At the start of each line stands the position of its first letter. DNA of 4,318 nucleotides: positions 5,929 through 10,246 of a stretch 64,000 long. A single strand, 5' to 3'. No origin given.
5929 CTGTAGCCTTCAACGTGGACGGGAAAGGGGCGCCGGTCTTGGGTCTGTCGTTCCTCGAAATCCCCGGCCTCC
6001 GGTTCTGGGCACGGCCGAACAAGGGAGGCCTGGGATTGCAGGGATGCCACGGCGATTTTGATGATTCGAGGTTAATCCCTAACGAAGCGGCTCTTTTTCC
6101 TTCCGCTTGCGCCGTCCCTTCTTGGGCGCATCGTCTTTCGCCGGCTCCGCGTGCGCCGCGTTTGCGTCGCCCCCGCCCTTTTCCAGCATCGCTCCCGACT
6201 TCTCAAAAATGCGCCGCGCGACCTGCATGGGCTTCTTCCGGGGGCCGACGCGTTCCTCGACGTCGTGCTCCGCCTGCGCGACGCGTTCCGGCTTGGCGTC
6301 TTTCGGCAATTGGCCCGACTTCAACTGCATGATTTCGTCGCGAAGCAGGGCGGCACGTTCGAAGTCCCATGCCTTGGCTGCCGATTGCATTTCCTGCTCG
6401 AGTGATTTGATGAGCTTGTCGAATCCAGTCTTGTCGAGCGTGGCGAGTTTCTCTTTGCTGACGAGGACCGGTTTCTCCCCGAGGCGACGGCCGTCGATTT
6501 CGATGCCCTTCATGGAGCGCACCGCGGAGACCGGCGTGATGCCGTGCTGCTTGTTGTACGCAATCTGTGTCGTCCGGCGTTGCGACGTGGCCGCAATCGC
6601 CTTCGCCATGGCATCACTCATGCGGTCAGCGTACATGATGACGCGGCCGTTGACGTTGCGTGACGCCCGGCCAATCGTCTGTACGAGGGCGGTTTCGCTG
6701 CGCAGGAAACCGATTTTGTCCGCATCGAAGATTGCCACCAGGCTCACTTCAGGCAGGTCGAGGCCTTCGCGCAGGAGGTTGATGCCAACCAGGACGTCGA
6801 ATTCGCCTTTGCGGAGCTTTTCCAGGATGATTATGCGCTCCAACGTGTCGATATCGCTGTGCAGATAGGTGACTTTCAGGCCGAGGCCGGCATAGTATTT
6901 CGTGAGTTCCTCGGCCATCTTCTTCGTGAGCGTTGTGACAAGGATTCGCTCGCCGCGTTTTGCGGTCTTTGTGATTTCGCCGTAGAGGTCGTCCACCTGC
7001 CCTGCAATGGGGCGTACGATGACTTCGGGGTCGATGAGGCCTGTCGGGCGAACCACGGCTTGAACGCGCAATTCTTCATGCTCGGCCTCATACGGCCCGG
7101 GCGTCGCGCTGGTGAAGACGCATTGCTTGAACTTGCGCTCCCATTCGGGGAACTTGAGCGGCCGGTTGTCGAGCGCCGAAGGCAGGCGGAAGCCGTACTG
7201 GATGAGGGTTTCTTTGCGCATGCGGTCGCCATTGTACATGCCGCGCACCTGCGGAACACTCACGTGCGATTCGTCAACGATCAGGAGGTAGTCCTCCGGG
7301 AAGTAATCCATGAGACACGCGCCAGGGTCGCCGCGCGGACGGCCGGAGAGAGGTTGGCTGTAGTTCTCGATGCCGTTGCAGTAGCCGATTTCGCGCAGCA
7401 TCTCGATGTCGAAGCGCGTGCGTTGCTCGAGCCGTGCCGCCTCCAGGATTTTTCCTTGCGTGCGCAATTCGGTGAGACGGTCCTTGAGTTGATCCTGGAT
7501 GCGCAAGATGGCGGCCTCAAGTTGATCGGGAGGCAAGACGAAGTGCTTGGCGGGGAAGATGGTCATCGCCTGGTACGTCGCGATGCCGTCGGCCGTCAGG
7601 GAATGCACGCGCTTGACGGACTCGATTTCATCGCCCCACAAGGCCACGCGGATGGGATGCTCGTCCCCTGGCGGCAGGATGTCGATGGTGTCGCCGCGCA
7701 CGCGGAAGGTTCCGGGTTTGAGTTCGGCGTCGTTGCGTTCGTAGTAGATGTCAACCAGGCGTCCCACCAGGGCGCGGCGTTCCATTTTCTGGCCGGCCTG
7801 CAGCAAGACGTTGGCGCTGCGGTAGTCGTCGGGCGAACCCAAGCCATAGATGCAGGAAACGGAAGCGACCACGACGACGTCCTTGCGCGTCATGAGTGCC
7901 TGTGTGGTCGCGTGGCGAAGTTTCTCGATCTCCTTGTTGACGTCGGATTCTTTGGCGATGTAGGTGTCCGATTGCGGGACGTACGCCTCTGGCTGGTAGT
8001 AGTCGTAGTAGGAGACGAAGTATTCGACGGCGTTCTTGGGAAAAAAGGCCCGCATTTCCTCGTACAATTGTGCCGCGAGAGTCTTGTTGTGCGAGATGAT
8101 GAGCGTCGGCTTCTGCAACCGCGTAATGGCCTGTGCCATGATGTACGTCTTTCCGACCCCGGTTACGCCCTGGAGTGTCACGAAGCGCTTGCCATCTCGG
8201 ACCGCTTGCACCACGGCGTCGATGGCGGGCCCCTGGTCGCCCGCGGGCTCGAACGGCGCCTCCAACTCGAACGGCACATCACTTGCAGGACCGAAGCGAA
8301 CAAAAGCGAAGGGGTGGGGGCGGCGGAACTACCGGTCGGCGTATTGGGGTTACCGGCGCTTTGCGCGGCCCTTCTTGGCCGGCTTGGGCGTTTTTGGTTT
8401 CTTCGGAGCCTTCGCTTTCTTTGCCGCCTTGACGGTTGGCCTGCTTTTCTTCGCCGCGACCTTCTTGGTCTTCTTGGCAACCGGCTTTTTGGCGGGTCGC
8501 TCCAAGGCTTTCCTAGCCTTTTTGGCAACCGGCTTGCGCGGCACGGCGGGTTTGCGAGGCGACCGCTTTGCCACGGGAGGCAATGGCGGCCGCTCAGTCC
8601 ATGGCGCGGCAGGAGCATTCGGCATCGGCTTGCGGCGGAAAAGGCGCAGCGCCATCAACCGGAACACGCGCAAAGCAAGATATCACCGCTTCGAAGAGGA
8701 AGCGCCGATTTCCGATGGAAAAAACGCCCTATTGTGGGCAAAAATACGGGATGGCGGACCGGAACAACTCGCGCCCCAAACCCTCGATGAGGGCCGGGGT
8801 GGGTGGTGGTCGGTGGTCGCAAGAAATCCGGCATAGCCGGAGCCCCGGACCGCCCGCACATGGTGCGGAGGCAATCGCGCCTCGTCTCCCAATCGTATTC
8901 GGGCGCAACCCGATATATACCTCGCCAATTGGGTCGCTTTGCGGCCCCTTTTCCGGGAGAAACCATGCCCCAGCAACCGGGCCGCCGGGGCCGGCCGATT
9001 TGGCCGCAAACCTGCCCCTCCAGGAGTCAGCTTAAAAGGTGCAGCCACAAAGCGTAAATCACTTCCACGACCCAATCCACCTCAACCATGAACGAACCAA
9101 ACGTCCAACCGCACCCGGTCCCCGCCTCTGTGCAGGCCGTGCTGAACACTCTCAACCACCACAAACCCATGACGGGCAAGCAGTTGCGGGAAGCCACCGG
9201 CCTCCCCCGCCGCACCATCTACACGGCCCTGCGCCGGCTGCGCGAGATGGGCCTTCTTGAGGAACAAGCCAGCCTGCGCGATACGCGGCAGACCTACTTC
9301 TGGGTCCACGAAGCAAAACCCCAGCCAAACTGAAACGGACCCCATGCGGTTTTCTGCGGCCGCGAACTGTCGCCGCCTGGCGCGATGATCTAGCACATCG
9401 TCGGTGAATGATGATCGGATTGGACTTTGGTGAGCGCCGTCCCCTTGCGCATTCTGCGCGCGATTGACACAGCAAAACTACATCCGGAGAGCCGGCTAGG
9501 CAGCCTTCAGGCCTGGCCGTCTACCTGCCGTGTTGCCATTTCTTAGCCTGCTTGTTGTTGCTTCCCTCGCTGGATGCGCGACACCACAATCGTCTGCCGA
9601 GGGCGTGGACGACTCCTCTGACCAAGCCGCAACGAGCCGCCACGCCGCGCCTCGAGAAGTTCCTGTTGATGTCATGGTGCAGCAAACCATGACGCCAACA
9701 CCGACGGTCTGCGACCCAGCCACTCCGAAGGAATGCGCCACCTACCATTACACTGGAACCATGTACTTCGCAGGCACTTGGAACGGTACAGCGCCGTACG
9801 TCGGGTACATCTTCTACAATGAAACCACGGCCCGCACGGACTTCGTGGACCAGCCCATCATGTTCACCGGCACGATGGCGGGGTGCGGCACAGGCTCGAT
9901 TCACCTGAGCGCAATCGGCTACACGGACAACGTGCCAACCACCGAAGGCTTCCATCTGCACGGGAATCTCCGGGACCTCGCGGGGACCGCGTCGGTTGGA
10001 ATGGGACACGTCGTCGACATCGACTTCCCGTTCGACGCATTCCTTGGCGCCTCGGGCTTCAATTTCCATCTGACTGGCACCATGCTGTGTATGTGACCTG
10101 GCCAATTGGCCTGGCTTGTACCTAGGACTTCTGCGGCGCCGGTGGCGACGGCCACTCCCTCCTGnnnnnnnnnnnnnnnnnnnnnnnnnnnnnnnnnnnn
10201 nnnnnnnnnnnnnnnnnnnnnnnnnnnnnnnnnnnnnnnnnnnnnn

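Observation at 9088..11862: Lipoprotein family with a novel ~180-aa Cys/Gly/Thr-rich domain, one copy then three in tandem, next to a small wHTH regulator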

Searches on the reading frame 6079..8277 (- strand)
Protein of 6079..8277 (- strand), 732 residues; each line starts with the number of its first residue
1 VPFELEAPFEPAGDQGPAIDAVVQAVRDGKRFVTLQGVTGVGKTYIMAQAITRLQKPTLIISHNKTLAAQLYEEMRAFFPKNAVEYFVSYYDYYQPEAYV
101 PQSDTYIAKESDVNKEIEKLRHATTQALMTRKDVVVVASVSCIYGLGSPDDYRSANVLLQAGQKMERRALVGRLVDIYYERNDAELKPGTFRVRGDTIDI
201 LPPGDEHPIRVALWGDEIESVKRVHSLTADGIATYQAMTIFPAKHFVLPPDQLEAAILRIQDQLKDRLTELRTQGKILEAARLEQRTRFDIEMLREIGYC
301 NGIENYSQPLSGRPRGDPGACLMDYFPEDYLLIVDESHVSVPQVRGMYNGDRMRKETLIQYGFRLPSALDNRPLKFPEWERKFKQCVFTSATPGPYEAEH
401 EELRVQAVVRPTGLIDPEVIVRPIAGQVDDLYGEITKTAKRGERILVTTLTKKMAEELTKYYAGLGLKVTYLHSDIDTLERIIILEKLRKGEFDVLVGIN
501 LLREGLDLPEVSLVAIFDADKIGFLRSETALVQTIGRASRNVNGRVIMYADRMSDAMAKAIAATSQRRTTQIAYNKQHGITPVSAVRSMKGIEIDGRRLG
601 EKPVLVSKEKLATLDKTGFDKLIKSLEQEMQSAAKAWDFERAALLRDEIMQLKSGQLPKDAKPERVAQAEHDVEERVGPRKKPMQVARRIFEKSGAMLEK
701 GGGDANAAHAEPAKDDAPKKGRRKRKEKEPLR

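Call 68: find_homologous_proteins(query=window:6079-8277:-, max_evalue=1e-50)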
Query window:6079-8277:- (732 aa): 8000 proteins with E <= 1e-50 among 8000 candidates; the best 120 are listed.
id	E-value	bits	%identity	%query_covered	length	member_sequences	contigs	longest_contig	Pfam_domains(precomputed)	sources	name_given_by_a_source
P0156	0.0e+0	1635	100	100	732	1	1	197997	PF00270.36,PF02151.26,PF17757.7,PF00271.38,PF27431.1,PF04851.22,PF12344.15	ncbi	-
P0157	0.0e+0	1458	92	96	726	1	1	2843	PF00270.36,PF02151.26,PF17757.7,PF00271.38,PF27431.1,PF04851.22,PF12344.15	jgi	-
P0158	0.0e+0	1440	91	96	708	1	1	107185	PF00270.36,PF02151.26,PF17757.7,PF00271.38,PF27431.1,PF04851.22,PF12344.15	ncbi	-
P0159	0.0e+0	1315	83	95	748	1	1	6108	PF00270.36,PF02151.26,PF17757.7,PF00271.38,PF27431.1,PF04851.22,PF12344.15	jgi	jgi:excinuclease ABC subunit B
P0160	0.0e+0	1307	79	100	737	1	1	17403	PF00270.36,PF02151.26,PF13604.13,PF17757.7,PF00271.38,PF27431.1,PF04851.22,PF12344.15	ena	-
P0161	0.0e+0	1303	81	95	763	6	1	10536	PF00270.36,PF02151.26,PF17757.7,PF00271.38,PF27431.1,PF04851.22,PF12344.15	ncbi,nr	ncbi:MAG: excinuclease subunit [Thermoplasmata archaeon]|nr:excinuclease subunit [Thermoplasmata arc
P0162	0.0e+0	1302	80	99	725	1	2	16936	PF00270.36,PF02151.26,PF17757.7,PF00271.38,PF27431.1,PF04851.22,PF12344.15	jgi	jgi:excinuclease ABC subunit B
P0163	0.0e+0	1277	81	95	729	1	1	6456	PF00270.36,PF02151.26,PF17757.7,PF00271.38,PF27431.1,PF04851.22,PF12344.15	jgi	jgi:excinuclease ABC subunit B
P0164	0.0e+0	1276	78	99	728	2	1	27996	PF00270.36,PF02151.26,PF17757.7,PF00271.38,PF27431.1,PF04851.22,PF12344.15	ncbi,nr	ncbi:MAG TPA: excinuclease ABC subunit UvrB [Candidatus Thermoplasmatota archaeon]|nr:excinuclease A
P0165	0.0e+0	1276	82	93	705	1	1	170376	PF00270.36,PF02151.26,PF17757.7,PF00271.38,PF27431.1,PF04851.22,PF12344.15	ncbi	-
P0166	0.0e+0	1270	82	93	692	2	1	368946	PF00270.36,PF02151.26,PF17757.7,PF00271.38,PF27431.1,PF04851.22,PF12344.15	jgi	jgi:excinuclease ABC subunit B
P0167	0.0e+0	1258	77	98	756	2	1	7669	PF00270.36,PF02151.26,PF17757.7,PF00271.38,PF27431.1,PF04851.22,PF12344.15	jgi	jgi:excinuclease ABC subunit B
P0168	0.0e+0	1256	81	93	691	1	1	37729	PF00270.36,PF02151.26,PF17757.7,PF00271.38,PF27431.1,PF04851.22,PF12344.15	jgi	jgi:excinuclease ABC subunit B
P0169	0.0e+0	1256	77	99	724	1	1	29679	PF00270.36,PF02151.26,PF17757.7,PF00271.38,PF27431.1,PF04851.22,PF12344.15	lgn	-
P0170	0.0e+0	1252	79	95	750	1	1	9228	PF00270.36,PF02151.26,PF17757.7,PF00271.38,PF27431.1,PF04851.22,PF12344.15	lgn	-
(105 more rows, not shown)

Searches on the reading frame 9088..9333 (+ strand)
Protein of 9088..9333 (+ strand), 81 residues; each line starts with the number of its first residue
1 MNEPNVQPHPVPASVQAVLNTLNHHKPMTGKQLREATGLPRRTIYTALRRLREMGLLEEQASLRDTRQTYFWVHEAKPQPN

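Call 3: search_protein_families(library=pfam, proteins=[window:9088-9333:+], max_evalue=1)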
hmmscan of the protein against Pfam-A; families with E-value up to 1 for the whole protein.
window:9088-9333:+ (81 aa): 31 families (the best 25 are shown)
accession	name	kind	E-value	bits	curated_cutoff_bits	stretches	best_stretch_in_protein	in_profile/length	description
PF01978.25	TrmB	-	1.7e-07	31.5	25.6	1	21-62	16-57/68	Sugar-specific transcriptional regulator TrmB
PF12802.13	MarR_2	-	1.9e-07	31.6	27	1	18-68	10-61/61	MarR family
PF13463.12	HTH_27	-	2e-07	31.6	22.2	1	17-71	7-62/68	Winged helix DNA-binding domain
PF08279.18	HTH_11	-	2.5e-06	27.7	25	1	17-55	4-43/55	HTH domain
PF09339.16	HTH_IclR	-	4.2e-05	23.7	22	1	17-60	7-51/52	IclR helix-turn-helix domain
PF01047.28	MarR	-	6.3e-05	23.2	24.6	1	18-68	8-58/59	MarR family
PF13814.12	Replic_Relax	-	8.3e-05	23.2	25.3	1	19-72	1-60/191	Replication-relaxation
PF13412.12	HTH_24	-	8.7e-05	22.5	21.9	1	17-58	7-48/48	Winged helix-turn-helix DNA-binding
PF12840.13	HTH_20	-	0.00028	21.2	27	1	17-59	8-50/51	Helix-turn-helix domain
PF10007.15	DUF2250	-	0.00037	21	24.4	1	16-61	11-56/93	Uncharacterized protein conserved in archaea (DUF2250)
PF01022.26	HTH_5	-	0.00054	20.2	22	1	18-58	7-46/47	Bacterial regulatory protein, arsR family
PF25213.1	HVO_A0261_N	-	0.00062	20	35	1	17-60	15-57/86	HVO_A0261 N-terminal domain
PF13730.12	HTH_36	-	0.0027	17.9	25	1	32-57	30-55/55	Helix-turn-helix domain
PF13545.12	HTH_Crp_2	-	0.0048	17.3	27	1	27-59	22-55/70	Crp-like helix-turn-helix domain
PF03551.20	PadR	-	0.0073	16.7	27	1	33-69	19-62/75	Transcriptional regulator PadR-like family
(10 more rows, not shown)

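Call 4: search_protein_families(library=ncbifam, proteins=[window:9088-9333:+], max_evalue=1)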
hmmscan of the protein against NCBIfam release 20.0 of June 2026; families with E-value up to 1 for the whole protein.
window:9088-9333:+ (81 aa): 22 families
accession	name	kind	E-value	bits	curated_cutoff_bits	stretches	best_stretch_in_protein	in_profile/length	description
NF053755.1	MsvR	equivalog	5.4e-05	23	220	1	17-73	17-72/236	transcriptional factor MsvR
TIGR00122.1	birA_repr_reg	equivalog_domain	0.00039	20.3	70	1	21-56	8-42/69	biotin operon repressor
NF033788.1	HTH_metalloreg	subfamily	0.0011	18.7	55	1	18-60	16-58/77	metalloregulator ArsR/SmtB family transcription factor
NF053606.1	Sta1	subfamily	0.0035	17.4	80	1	16-74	23-83/100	Sta1 family transcriptional regulator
NF040939.2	trans_reg_lrs14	equivalog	0.0047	16.9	90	1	18-68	26-79/103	Lrs14 family HTH-type transcriptional regulator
NF046008.1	ICE_MAGa4850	equivalog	0.0071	16.4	55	1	16-59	50-94/233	MAGa4850 family ICE element protein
NF047500.1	choline_R_CudC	equivalog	0.014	15.2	218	1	11-70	24-83/171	choline uptake/conversion transcriptional regulator CudC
NF047392.1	TransRegTrmBHalo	equivalog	0.018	14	500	1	15-62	23-69/349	HTH-type sugar sensing transcriptional regulator TrmB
TIGR01884.1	cas_HTH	subfamily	0.024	14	60.2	1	18-65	147-193/202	CRISPR-associated CARF protein Csa3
NF007342.0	PRK09834.1-4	equivalog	0.027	13.5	251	1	17-58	19-60/263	DNA-binding transcriptional regulator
NF007339.0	PRK09834.1-1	equivalog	0.029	13.6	299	1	17-69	28-80/271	DNA-binding transcriptional regulator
NF053635.1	TransRegRv3488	equivalog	0.03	14.6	140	1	41-71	40-70/98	Rv3488 family transcriptional regulator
NF004170.0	PRK05638.1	equivalog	0.036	12.6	421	1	18-75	376-432/442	threonine synthase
NF053756.1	MreA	equivalog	0.039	13.8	100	1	13-62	17-66/110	MreA family transcriptional regulator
NF053777.1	Saro0803TransReg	equivalog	0.039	13.6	200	1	17-75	41-99/140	Saro_0803 family transcriptional regulator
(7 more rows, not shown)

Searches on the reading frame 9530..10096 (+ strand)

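Call 3: search_protein_families(library=pfam, proteins=[window:9530-10096:+], max_evalue=1)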
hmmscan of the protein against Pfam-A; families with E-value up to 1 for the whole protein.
window:9530-10096:+ (188 aa): 0 families

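Call 4: search_protein_families(library=ncbifam, proteins=[window:9530-10096:+], max_evalue=1)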
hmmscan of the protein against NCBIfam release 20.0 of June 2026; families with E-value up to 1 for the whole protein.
window:9530-10096:+ (188 aa): 2 families
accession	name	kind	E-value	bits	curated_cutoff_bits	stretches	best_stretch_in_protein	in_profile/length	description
NF058647.1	lipo_LytA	equivalog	0.092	13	110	1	2-38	7-40/107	acidic lipoprotein LytA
NF040519.1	Sbal_3080_fam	subfamily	0.36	11.2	80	1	7-52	3-50/136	Sbal_3080 family lipoprotein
